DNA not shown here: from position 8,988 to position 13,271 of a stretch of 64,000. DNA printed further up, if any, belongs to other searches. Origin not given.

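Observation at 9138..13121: Giant N-terminal NACHT/STAND ATPase with a putative C-terminal PD-(D/E)xK nuclease: candidate single-gene defence system with inverted domain order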

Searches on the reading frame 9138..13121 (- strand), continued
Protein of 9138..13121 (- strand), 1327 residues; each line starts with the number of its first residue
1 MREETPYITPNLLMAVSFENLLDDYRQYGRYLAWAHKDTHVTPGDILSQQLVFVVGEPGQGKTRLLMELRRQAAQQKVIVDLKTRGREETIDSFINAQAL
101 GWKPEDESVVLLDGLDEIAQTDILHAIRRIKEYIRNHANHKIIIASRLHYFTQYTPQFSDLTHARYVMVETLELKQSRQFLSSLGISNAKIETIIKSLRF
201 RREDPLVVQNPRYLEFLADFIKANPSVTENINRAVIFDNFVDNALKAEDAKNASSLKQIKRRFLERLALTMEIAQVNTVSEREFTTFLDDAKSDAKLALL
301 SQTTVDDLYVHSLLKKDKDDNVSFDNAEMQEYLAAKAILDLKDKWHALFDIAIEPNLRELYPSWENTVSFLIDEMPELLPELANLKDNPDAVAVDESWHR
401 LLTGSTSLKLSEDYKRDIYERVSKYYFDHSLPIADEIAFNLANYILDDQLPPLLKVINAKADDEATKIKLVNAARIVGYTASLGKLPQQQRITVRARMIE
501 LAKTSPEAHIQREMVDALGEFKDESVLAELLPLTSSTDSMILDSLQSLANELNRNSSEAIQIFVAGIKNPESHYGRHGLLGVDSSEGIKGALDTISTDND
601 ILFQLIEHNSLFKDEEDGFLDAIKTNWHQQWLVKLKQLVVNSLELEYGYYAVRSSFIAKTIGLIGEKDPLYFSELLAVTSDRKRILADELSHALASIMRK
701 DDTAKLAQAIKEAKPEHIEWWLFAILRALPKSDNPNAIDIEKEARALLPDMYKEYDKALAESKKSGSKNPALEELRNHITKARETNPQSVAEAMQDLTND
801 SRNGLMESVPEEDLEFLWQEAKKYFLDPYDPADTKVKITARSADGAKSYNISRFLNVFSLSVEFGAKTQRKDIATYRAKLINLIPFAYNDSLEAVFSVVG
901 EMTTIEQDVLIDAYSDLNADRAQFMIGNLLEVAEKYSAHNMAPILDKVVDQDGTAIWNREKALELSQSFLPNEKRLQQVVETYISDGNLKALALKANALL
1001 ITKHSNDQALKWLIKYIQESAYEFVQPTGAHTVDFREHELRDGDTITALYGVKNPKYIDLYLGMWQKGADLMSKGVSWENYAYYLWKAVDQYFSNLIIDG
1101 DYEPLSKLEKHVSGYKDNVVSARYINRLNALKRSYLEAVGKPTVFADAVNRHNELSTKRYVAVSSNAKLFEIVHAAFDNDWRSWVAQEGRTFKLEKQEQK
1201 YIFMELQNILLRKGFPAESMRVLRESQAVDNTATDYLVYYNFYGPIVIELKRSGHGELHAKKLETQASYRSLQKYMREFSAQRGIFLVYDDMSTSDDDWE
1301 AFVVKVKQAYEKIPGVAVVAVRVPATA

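Call 63: get_annotated_region(hit=H2, flank=10000)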
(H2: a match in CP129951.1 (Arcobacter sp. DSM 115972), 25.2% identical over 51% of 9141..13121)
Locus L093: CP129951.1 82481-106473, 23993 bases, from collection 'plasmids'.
description: Arcobacter sp. DSM 115972 plasmid p133_DSM_115972, complete sequence
organism: Arcobacter sp. DSM 115972 (NCBI taxid 3059427)
taxonomy: Bacteria; Campylobacterota; Epsilonproteobacteria; Campylobacterales; Arcobacteraceae; Arcobacter; Arcobacter sp. DSM 115972
host: -; source: animal,chicken meat; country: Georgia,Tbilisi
typing (MOB-suite, as given by PLSDB): non-mobilizable
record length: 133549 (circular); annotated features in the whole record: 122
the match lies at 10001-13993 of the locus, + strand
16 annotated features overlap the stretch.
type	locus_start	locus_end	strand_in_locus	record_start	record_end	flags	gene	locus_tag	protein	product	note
CDS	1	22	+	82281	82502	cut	-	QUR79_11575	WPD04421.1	hypothetical protein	-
CDS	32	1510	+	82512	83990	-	-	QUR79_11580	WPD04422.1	DUF2779 domain-containing protein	-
CDS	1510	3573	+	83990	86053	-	-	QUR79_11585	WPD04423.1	hypothetical protein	-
CDS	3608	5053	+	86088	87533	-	dgt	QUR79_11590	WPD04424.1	dGTPase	-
CDS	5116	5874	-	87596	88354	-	-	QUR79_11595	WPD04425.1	hypothetical protein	-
CDS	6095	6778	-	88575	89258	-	-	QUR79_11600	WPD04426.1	response regulator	-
CDS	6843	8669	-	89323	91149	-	-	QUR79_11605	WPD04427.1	7TM diverse intracellular signaling domain-containing protein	-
CDS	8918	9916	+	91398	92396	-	-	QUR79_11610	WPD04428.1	hypothetical protein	-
CDS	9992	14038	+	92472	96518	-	-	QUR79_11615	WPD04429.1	hypothetical protein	-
CDS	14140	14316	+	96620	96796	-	-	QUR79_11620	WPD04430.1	hypothetical protein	-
CDS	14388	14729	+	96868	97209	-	-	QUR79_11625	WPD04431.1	hypothetical protein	-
CDS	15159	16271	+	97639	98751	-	-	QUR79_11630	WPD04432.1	DUF3800 domain-containing protein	-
CDS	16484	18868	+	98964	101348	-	-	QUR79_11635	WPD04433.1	AAA family ATPase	-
CDS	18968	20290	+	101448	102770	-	-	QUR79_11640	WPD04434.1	hypothetical protein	-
CDS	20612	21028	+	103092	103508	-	-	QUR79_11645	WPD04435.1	DUF6166 domain-containing protein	-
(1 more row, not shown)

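Call 88: list_cluster_members(proteins=[L052:9824-13897:+, L065:9848-13927:+, L071:9920-14017:+, L085:9884-13852:+, L087:9830-13957:+, L060:9992-13972:+, L081:9884-13909:+])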
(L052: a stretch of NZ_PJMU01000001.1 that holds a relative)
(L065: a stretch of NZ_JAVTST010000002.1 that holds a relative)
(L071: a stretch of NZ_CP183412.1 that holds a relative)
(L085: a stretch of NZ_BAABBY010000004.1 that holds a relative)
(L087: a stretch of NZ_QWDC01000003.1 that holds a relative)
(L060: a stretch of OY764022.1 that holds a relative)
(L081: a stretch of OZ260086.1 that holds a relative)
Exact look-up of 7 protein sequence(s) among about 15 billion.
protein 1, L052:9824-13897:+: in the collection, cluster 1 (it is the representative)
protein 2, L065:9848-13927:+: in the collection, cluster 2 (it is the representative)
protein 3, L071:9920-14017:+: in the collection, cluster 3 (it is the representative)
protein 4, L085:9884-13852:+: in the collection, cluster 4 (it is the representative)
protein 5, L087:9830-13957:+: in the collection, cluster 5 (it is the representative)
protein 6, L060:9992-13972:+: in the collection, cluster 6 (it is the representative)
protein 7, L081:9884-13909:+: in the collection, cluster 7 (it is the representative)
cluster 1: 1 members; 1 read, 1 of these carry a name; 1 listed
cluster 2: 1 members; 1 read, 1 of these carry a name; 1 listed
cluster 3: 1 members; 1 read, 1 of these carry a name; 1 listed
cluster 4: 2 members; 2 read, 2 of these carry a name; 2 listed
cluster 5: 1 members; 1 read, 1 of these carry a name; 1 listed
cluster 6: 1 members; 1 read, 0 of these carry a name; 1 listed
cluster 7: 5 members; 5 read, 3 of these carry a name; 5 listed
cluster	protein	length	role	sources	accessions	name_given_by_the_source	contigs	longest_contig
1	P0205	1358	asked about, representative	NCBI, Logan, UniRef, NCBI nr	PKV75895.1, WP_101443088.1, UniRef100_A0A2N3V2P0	NACHT domain-containing protein [Pontibacter ramchanderi] | NACHT domain-containing protein n=1 Tax=Pontibacter ramchanderi TaxID=1179743 ...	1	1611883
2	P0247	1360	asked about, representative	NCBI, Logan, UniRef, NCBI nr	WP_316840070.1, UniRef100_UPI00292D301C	hypothetical protein [Pedobacter gandavensis] | NACHT domain-containing protein n=1 Tax=Pedobacter gandavensis TaxID=2679963 ...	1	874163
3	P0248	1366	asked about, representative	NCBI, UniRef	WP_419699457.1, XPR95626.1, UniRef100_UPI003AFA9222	hypothetical protein [Mucilaginibacter sp. NFX135] | NACHT domain-containing protein n=1 Tax=Mucilaginibacter sp. NFX135 TaxID=3402687 ...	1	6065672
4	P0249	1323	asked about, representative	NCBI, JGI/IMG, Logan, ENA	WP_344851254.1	hypothetical protein [Pedobacter jeongneungensis]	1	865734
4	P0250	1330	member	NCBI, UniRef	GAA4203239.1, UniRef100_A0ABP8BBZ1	hypothetical protein GCM10022289_19180 [Pedobacter jeongneungensis] | ATP-binding protein n=2 Tax=Pedobacter jeongneungensis TaxID=947309 RepID=A0ABP8BBZ1_9SPHI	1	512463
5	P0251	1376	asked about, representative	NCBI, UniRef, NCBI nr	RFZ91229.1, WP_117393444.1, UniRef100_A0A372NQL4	hypothetical protein D0C36_20040 [Mucilaginibacter conchicola] | Uncharacterized protein n=1 Tax=Mucilaginibacter conchicola TaxID=2303333 ... | hypothetical protein [Mucilaginibacter conchicola]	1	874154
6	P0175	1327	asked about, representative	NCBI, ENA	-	-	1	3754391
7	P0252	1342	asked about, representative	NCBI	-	-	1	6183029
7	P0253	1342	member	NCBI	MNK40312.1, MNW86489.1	hypothetical protein D3C87_589580 [compost metagenome]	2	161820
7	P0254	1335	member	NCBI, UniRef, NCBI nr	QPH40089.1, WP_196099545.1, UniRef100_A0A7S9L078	NACHT domain-containing protein [Pedobacter endophyticus] | Uncharacterized protein n=1 Tax=Pedobacter endophyticus TaxID=2789740 ... | hypothetical protein [Pedobacter endophyticus]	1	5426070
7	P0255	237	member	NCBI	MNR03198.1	hypothetical protein D3C85_1190800 [compost metagenome]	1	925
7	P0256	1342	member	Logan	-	-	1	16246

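Call 90: find_encoding_contigs(protein=P0014, flank=8000, max_places=1)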
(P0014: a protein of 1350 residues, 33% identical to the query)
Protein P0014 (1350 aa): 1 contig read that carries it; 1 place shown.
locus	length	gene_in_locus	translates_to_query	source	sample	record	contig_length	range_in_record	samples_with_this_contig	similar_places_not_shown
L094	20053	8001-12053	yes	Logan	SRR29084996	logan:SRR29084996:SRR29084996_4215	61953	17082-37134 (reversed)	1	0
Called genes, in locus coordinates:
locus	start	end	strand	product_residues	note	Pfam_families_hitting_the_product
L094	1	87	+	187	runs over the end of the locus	-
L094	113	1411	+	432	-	PF13263:PHP_C (faint), PF27218:MJ0043_C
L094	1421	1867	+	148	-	-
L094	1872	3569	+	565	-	PF00580:UvrD-helicase, PF13245:AAA_19, PF13604:AAA_30 (faint), PF01443:Viral_helicase1 (faint), PF13361:UvrD_C, PF13538:UvrD_C_2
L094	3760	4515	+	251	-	-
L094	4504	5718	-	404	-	-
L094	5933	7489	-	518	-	PF00239:Resolvase, PF07508:Recombinase (weak)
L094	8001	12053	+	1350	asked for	PF13191:AAA_16 (weak), PF13646:HEAT_2 (faint)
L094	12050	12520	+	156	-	-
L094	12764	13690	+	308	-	PF02423:OCD_Mu_crystall, PF01488:Shikimate_DH (weak)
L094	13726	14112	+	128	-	PF00903:Glyoxalase, PF18029:Glyoxalase_6 (weak)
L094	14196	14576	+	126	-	PF07237:DUF1428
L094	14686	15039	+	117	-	PF08818:DUF1801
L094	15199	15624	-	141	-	PF08327:AHSA1 (weak)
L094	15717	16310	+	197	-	-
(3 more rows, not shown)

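Call 91: find_encoding_contigs(protein=P0062, flank=8000, max_places=1)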
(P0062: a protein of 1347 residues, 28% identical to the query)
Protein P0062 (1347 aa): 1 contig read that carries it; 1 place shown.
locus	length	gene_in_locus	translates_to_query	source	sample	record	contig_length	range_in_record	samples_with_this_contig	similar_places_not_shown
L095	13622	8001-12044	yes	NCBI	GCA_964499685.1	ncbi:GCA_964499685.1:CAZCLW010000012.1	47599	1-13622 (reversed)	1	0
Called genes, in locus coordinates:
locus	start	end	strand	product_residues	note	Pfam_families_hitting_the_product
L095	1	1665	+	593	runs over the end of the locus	PF02743:dCache_1, PF17201:Cache_3-Cache_2 (faint), PF00672:HAMP, PF02518:HATPase_c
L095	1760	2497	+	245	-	PF00072:Response_reg, PF12833:HTH_18, PF00165:HTH_AraC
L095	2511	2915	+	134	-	PF00072:Response_reg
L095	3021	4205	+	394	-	PF00989:PAS (weak), PF13426:PAS_9 (weak), PF08447:PAS_3, PF00512:HisKA, PF02518:HATPase_c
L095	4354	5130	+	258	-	-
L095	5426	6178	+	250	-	PF00565:SNase (faint)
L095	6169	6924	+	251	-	-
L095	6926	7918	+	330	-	-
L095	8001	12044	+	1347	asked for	PF20720:nSTAND3 (faint), PF05729:NACHT (weak), PF13401:AAA_22 (weak), PF28130:DUF8371 (weak)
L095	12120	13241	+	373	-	PF04055:Radical_SAM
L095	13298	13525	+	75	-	-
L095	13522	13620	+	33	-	?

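Call 92: find_encoding_contigs(protein=P0070, flank=8000, max_places=1)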
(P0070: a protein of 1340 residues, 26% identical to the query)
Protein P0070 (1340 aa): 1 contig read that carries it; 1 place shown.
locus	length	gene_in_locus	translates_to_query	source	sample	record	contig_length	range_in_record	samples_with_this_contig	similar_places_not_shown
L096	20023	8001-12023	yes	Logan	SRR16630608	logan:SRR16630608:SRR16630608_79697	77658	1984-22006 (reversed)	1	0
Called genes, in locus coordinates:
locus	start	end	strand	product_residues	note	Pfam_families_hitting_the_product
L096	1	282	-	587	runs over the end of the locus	PF13229:Beta_helix (faint), PF17957:Big_7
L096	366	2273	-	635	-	-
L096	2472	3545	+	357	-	PF06224:AlkZ-like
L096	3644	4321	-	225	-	PF04191:PEMT, PF04140:ICMT, PF01222:ERG4_ERG24 (weak)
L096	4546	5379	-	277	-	-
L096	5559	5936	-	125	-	PF08332:CaMKII_AD, PF13474:SnoaL_3, PF14534:DUF4440, PF12680:SnoaL_2 (weak)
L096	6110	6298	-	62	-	-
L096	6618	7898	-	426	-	PF14279:HNH_5 (weak)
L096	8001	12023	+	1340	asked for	-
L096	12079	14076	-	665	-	PF12161:HsdM_N, PF02384:N6_Mtase, PF01170:UPF0020, PF07669:Eco57I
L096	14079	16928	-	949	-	PF04313:HSDR_N, PF00270:DEAD, PF04851:ResIII, PF18766:SWI2_SNF2, PF00271:Helicase_C (faint), PF08463:EcoEI_R_C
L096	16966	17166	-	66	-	-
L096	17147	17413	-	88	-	-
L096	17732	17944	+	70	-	PF13560:HTH_31, PF12844:HTH_19, PF01381:HTH_3, PF13443:HTH_26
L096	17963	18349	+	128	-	-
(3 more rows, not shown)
